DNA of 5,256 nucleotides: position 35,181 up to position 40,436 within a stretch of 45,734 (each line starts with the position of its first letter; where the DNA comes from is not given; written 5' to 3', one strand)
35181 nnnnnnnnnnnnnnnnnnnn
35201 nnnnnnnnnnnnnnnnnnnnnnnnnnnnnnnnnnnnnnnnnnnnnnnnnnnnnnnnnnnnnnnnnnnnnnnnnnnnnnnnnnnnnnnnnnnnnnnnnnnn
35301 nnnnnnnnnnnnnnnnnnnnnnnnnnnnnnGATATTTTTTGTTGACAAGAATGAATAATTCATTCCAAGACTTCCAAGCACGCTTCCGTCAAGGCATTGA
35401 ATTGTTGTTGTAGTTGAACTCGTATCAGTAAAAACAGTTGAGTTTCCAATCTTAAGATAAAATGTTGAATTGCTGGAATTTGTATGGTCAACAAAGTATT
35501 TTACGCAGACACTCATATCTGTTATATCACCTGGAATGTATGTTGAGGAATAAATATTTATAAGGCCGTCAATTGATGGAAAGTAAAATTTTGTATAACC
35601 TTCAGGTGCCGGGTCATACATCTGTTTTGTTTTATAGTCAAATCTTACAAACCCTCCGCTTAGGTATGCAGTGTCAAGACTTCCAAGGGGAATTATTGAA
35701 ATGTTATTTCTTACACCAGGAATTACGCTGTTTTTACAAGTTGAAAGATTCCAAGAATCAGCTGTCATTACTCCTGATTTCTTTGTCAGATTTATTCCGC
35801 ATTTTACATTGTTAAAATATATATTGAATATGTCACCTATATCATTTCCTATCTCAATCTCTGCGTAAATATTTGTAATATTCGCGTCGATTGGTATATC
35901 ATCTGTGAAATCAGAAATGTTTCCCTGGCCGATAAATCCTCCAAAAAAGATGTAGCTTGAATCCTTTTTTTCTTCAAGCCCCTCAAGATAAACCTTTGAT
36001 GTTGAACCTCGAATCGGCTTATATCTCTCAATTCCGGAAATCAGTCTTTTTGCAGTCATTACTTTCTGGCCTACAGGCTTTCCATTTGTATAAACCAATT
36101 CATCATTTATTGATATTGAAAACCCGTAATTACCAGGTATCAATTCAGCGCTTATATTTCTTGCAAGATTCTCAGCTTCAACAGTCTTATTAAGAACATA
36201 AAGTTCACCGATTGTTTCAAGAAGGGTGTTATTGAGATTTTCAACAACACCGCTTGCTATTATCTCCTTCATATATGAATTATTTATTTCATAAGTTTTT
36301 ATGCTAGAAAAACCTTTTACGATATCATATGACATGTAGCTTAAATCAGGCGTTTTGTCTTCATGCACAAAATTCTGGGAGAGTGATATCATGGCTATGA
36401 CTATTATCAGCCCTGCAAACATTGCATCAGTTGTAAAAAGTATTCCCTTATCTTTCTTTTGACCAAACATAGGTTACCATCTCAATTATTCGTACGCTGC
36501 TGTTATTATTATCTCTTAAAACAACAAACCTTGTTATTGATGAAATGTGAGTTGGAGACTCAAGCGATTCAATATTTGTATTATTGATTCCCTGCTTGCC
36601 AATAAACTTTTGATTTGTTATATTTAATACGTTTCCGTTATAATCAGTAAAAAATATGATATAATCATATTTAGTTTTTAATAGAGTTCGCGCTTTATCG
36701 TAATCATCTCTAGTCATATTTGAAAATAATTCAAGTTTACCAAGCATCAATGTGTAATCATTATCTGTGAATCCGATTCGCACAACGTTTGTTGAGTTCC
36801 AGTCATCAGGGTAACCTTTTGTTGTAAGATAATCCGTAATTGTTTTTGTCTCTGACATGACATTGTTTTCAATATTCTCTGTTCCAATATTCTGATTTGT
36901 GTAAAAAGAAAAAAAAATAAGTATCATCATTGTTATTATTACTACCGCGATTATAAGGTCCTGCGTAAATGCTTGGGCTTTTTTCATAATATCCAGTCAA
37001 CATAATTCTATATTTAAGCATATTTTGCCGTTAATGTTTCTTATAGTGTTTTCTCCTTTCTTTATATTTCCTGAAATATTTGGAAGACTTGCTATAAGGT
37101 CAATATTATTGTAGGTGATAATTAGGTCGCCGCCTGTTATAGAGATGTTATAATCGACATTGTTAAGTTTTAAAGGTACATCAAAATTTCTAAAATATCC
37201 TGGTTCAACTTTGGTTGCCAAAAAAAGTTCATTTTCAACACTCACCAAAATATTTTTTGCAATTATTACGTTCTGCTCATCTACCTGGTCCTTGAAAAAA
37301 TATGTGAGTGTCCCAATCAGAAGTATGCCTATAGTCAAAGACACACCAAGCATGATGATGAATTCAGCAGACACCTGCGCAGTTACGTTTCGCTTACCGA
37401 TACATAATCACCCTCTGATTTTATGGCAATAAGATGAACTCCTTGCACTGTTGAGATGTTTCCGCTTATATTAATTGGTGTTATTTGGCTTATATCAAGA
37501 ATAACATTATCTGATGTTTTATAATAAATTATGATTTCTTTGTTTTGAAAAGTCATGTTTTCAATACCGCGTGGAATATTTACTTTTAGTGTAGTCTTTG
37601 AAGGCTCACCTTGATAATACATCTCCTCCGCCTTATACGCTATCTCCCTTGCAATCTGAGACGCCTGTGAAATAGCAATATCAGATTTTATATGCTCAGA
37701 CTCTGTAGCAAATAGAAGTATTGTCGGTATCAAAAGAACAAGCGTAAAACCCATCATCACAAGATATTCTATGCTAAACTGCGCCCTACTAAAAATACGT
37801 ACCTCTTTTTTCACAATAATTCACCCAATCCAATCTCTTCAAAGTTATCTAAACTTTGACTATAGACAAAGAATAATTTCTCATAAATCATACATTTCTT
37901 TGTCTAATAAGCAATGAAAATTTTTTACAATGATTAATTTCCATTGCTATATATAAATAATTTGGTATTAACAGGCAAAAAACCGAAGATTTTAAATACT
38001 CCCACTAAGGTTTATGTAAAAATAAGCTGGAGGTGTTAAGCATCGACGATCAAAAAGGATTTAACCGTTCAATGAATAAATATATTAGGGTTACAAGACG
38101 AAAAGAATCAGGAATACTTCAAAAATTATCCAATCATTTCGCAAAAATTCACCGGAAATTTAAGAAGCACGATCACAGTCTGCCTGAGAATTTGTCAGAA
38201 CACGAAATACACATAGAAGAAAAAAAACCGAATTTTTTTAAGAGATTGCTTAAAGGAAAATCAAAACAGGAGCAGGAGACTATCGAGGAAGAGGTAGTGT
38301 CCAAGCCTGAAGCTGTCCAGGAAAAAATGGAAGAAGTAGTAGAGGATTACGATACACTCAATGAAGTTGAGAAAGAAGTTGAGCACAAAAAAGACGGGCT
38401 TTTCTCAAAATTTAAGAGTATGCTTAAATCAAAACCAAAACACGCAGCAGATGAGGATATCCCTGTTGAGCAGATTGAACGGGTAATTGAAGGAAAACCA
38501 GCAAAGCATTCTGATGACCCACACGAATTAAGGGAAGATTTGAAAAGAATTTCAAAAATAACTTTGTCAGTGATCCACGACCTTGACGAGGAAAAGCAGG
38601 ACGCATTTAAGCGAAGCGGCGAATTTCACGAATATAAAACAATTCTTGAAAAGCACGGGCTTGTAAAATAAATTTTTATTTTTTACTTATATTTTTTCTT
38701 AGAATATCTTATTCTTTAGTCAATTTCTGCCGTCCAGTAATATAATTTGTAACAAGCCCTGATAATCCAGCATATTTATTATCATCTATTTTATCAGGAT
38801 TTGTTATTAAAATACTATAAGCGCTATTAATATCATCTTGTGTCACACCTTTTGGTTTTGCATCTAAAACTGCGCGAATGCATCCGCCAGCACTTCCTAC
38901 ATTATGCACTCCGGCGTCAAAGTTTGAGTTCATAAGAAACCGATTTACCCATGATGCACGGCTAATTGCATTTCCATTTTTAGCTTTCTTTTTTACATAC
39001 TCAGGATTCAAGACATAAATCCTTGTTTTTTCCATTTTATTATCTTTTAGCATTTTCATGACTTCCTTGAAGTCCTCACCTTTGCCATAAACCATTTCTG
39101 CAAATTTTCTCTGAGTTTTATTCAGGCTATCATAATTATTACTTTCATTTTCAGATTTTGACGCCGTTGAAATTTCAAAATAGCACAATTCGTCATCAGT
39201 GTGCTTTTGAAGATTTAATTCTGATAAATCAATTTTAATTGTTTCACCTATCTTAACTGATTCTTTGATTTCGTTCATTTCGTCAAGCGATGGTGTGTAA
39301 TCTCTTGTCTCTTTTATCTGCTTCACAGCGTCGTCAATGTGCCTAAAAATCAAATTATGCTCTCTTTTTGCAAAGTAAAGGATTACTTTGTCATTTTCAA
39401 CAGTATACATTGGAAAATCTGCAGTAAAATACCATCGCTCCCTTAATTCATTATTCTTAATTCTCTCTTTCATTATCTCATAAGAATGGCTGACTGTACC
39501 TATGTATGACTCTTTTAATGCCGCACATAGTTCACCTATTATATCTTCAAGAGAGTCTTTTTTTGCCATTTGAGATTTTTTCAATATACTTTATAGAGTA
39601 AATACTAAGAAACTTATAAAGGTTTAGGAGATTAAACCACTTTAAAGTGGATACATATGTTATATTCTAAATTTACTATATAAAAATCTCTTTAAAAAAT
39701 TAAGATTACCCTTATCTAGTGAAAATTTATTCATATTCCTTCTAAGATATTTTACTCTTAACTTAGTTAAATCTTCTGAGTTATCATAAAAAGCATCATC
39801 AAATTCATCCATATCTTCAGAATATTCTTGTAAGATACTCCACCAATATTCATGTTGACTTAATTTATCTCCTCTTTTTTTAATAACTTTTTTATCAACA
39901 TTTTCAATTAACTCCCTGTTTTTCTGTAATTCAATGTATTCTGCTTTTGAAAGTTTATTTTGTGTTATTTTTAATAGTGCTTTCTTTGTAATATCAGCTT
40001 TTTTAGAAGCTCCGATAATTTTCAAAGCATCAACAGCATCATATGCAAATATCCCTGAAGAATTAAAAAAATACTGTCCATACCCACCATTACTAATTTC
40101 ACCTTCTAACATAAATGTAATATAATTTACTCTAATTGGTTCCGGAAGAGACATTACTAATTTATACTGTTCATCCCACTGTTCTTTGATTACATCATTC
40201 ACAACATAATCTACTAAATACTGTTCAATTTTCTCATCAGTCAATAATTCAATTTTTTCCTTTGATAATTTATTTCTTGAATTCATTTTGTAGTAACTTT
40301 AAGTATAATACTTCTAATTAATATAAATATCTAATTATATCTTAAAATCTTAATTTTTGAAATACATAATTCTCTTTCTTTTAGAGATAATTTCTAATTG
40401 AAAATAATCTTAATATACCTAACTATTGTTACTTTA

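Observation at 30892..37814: Pilin-like operon whose fourth gene is a 1576-aa class-III-signal vWA adhesin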

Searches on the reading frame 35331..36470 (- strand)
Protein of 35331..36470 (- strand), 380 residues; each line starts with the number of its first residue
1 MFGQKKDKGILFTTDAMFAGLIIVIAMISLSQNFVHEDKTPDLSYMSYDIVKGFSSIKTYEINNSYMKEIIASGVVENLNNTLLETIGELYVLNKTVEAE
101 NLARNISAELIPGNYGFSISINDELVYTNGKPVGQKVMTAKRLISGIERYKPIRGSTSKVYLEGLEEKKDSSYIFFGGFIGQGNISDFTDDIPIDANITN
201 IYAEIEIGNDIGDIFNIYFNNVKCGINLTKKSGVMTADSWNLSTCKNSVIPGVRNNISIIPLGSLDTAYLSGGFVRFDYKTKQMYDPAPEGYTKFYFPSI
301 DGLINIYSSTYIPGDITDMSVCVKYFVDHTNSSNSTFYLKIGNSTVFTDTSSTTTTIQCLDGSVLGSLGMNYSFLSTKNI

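Call 79: search_protein_representatives(protein=window:35331-36470:-)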
Query: 380 residues. Proteins with E-value up to 0.001 (for the whole library): 702; up to 1e-10: 525; up to 1e-30: 227. The best 150 are listed.
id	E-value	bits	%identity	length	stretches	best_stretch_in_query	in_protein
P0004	8.2e-167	571.5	70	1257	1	5-380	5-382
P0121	4.6e-151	519.7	65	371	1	4-365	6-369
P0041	1.5e-97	343.6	47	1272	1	8-353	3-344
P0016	1.3e-84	301.1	42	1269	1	4-353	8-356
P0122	9.2e-81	288.4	39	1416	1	8-379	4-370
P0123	7.5e-77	275.5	42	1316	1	5-358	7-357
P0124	1.4e-72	261.5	40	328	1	8-336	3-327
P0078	6.3e-72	259.3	41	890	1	8-352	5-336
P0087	9.0e-72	258.8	41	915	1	6-379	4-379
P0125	1.7e-71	257.9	38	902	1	8-351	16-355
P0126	3.4e-71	256.9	39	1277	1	7-377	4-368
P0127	6.7e-70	252.6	39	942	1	6-374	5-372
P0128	3.9e-68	246.8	37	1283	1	8-361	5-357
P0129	5.3e-68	246.4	38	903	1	8-342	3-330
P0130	9.5e-67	242.3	37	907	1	8-376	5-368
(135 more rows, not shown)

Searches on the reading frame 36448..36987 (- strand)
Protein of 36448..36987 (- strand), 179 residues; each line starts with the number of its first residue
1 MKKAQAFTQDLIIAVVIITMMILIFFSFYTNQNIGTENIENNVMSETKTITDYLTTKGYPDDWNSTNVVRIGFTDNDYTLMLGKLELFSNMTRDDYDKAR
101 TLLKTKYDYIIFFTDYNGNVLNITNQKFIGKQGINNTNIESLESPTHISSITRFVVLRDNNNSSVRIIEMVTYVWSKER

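Call 6: search_protein_families(library=pfam, proteins=[window:36448-36987:-], max_evalue=1)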
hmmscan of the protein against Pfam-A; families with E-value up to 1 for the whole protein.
window:36448-36987:- (179 aa): 1 family
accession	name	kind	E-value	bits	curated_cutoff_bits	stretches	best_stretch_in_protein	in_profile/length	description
PF11337.13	DUF3139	-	0.00093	20.2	27.3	1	12-62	7-51/83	Protein of unknown function (DUF3139)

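Call 7: search_protein_families(library=ncbifam, proteins=[window:36448-36987:-], max_evalue=1)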
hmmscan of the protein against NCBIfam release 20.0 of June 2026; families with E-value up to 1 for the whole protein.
window:36448-36987:- (179 aa): 0 families

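Call 70: search_solved_structures(query=A5, max_evalue=5)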
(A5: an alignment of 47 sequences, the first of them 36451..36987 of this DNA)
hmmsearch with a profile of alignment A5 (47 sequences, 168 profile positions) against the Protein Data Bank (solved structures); distinct sequences matched with E-value up to 5: 3.
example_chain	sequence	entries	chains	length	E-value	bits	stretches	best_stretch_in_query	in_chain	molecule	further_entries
2r51_A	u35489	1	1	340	0.98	12.5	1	3-62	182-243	Vacuolar protein sorting-associated protein 26B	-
2bco_A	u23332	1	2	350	2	11.5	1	92-163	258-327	Succinylglutamate desuccinylase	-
2rdy_A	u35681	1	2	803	2.3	11.3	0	41-93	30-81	BH0842 protein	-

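Call 85: search_protein_families(library=pfam, alignment_id=A5, max_evalue=0.01)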
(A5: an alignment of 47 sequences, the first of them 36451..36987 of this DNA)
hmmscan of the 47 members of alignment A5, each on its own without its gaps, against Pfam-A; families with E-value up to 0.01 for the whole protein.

A. member 1, window:36451-36987:- (179 aa): 1 family
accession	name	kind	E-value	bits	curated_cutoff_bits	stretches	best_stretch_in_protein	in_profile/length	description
PF11337.13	DUF3139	-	0.00093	20.2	27.3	0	12-62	7-51/83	Protein of unknown function (DUF3139)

B. families by the number of members that match (of 47 scanned): 4 families
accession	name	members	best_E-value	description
PF23958.1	DUF7287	5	1.1e-05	Family of unknown function (DUF7287)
PF13306.12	LRR_5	1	0.0007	BspA type Leucine rich repeat region (6 copies)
PF11337.13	DUF3139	1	0.00093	Protein of unknown function (DUF3139)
PF07247.17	AATase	1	0.0098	Alcohol acetyltransferase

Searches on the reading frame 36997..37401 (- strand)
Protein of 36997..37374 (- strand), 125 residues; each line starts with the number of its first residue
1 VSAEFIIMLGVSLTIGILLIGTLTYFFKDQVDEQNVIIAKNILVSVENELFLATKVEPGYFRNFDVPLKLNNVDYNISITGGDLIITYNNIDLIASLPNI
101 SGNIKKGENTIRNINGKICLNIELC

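Call 6: search_protein_families(library=pfam, proteins=[window:36997-37374:-], max_evalue=1)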
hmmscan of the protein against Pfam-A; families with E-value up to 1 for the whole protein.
window:36997-37374:- (125 aa): 2 families
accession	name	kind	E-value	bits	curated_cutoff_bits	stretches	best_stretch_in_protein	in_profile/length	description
PF05125.18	Phage_cap_P2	-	0.18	11.3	27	1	40-105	59-123/327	Phage major capsid protein, P2 family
PF04021.17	Class_IIIsignal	-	0.46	11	23.7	1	2-21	6-25/27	Class III signal peptide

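Call 7: search_protein_families(library=ncbifam, proteins=[window:36997-37374:-], max_evalue=1)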
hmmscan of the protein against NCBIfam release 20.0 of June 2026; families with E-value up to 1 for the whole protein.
window:36997-37374:- (125 aa): 0 families

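Call 63: search_protein_families(library=pfam, alignment_id=A4, max_evalue=0.01)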
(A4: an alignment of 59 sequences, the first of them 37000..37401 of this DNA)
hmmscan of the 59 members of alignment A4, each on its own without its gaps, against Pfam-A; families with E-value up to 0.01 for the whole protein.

A. member 1, window:37000-37401:- (134 aa): 1 family
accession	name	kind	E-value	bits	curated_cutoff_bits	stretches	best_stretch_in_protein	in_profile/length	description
PF04021.17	Class_IIIsignal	-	0.0035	17.7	23.7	1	8-30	3-25/27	Class III signal peptide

B. families by the number of members that match (of 59 scanned): 9 families
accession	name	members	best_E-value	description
PF23928.1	DUF7266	16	2.4e-07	Family of unknown function (DUF7266)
PF04021.17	Class_IIIsignal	14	7.1e-06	Class III signal peptide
PF02203.21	TarH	1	0.0017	Tar ligand binding domain homologue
PF09911.14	DUF2140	1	0.0057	Uncharacterized protein conserved in bacteria (DUF2140)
PF06092.17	DUF943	1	0.0076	Enterobacterial putative membrane protein (DUF943)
PF17280.7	DUF5345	1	0.0081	Family of unknown function (DUF5345)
PF08391.16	Ly49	1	0.0084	Ly49-like protein, N-terminal region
PF09255.16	Antig_Caf1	1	0.0094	Caf1 Capsule antigen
PF16339.10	DUF4969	1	0.0098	Domain of unknown function (DUF4969)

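Call 68: search_solved_structures(query=A4, max_evalue=5)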
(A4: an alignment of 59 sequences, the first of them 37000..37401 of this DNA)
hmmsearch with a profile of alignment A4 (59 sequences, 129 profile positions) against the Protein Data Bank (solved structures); distinct sequences matched with E-value up to 5: 4.
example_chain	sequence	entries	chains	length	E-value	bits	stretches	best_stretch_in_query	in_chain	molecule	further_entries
9ayg_A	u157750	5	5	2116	0.093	15.8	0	12-66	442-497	Voltage-dependent T-type calcium channel subunit alpha-1H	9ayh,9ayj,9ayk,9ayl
8pfb_G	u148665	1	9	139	0.54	13.4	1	10-56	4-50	Type IV pilin PilE1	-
4rzk_A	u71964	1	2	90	0.66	13.1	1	54-99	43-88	Small heat shock protein hsp20 family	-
9v96_A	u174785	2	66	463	2.2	11.4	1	3-63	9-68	Flagellin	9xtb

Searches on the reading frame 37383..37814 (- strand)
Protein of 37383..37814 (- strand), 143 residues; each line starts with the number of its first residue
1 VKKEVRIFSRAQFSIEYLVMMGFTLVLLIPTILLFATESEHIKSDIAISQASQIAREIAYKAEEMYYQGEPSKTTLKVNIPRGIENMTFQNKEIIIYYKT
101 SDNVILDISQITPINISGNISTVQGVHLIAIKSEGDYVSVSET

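Call 6: search_protein_families(library=pfam, proteins=[window:37383-37814:-], max_evalue=1)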
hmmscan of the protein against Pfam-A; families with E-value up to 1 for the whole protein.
window:37383-37814:- (143 aa): 1 family
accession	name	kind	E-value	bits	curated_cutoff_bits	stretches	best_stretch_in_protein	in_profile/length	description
PF04021.17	Class_IIIsignal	-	0.06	13.8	23.7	1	9-29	1-21/27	Class III signal peptide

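Call 7: search_protein_families(library=ncbifam, proteins=[window:37383-37814:-], max_evalue=1)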
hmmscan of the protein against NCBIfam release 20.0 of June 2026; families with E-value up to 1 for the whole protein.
window:37383-37814:- (143 aa): 0 families

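Call 62: search_protein_families(library=pfam, alignment_id=A3, max_evalue=0.01)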
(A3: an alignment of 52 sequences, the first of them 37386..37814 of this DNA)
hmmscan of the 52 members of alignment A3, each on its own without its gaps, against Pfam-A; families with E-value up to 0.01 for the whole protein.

A. member 1, window:37386-37814:- (143 aa): 0 families

B. families by the number of members that match (of 52 scanned): 6 families
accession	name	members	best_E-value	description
PF04021.17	Class_IIIsignal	26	4.7e-05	Class III signal peptide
PF07550.17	Shr-like_HID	2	0.00077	Heme-binding protein Shr-like, Hb-interacting domain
PF14289.11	DUF4369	1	0.0015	Domain of unknown function (DUF4369)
PF15634.11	Tox-ART-HYE1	1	0.0047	HYE1 signature containing ADP-ribosyltransferase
PF01737.22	Ycf9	1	0.0061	YCF9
PF07074.17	TRAP-gamma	1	0.0091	Translocon-associated protein, gamma subunit (TRAP-gamma)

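Call 67: search_solved_structures(query=A3, max_evalue=5)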
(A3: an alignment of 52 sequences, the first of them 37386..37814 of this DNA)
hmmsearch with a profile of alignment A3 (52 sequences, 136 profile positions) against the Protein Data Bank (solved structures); distinct sequences matched with E-value up to 5: 13.
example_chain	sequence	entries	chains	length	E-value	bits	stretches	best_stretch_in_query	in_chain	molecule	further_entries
8b2q_I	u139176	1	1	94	0.12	15.4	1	40-84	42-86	Tannerella forsythia potempin A (PotA)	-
8b2n_B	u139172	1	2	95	0.13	15.3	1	40-84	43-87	Tannerella forsythia potempin A (PotA)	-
8b2m_A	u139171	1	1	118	0.19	14.8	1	46-84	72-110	Tannerella forsythia Potempin A (PotA)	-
8txl_A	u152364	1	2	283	0.36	13.9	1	25-67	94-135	Phosphosugar-binding transcriptional regulator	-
8v4v_B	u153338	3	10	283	0.36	13.9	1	25-67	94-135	Phosphosugar-binding transcriptional regulator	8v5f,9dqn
7zg5_C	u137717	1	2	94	0.43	13.6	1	27-70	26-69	DUF1778 domain-containing protein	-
9ll0_A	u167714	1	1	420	0.95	12.5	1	67-114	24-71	Glucose-6-phosphate exchanger SLC37A4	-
21np_A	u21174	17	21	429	0.98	12.5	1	67-114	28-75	Glucose-6-phosphate exchanger SLC37A4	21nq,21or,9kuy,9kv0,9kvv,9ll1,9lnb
9w1n_A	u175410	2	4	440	1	12.4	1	67-114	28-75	Glucose-6-phosphate exchanger SLC37A4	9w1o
9xca_B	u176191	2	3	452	1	12.4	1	67-114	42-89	Glucose-6-phosphate exchanger SLC37A4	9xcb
9w1p_A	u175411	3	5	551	1.3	12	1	67-114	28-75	Glucose-6-phosphate exchanger SLC37A4,Soluble cytochrome b562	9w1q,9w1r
8tx9_A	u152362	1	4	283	2.1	11.4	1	25-67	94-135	MurR/RpiR family transcriptional regulator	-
4puf_A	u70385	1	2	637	3.3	10.8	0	68-93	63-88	E3 ubiquitin-protein ligase SlrP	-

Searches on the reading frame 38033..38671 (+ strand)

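Call 11: search_protein_families(library=pfam, proteins=[window:38033-38671:+], max_evalue=0.01)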
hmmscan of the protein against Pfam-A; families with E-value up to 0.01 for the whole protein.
window:38033-38671:+ (212 aa): 1 family
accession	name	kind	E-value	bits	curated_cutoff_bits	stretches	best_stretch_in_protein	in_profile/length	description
PF01322.25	Cytochrom_C_2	-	0.0019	19.6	26.5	1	27-127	8-106/121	Cytochrome C'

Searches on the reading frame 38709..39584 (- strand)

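Call 11: search_protein_families(library=pfam, proteins=[window:38709-39584:-], max_evalue=0.01)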
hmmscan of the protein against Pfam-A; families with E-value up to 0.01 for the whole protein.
window:38709-39584:- (291 aa): 1 family
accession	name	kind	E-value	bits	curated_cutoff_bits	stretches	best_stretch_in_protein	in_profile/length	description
PF10884.14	DUF2683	-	0.0082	16.8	27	0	170-199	15-43/66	Protein of unknown function (DUF2683)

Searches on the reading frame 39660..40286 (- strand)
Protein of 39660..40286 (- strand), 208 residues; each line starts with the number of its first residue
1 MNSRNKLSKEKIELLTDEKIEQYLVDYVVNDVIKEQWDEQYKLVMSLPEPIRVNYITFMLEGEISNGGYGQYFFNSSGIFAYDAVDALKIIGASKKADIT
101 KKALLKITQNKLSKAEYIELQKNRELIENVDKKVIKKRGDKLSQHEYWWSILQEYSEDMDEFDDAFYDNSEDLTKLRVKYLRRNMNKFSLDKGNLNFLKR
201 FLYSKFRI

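Call 11: search_protein_families(library=pfam, proteins=[window:39660-40286:-], max_evalue=0.01)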
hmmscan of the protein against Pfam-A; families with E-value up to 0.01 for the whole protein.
window:39660-40286:- (208 aa): 1 family
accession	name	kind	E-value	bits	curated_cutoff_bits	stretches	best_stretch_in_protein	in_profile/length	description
PF14300.12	DMP19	-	1.2e-21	77.8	25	1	46-184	2-112/112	DMP19-like protein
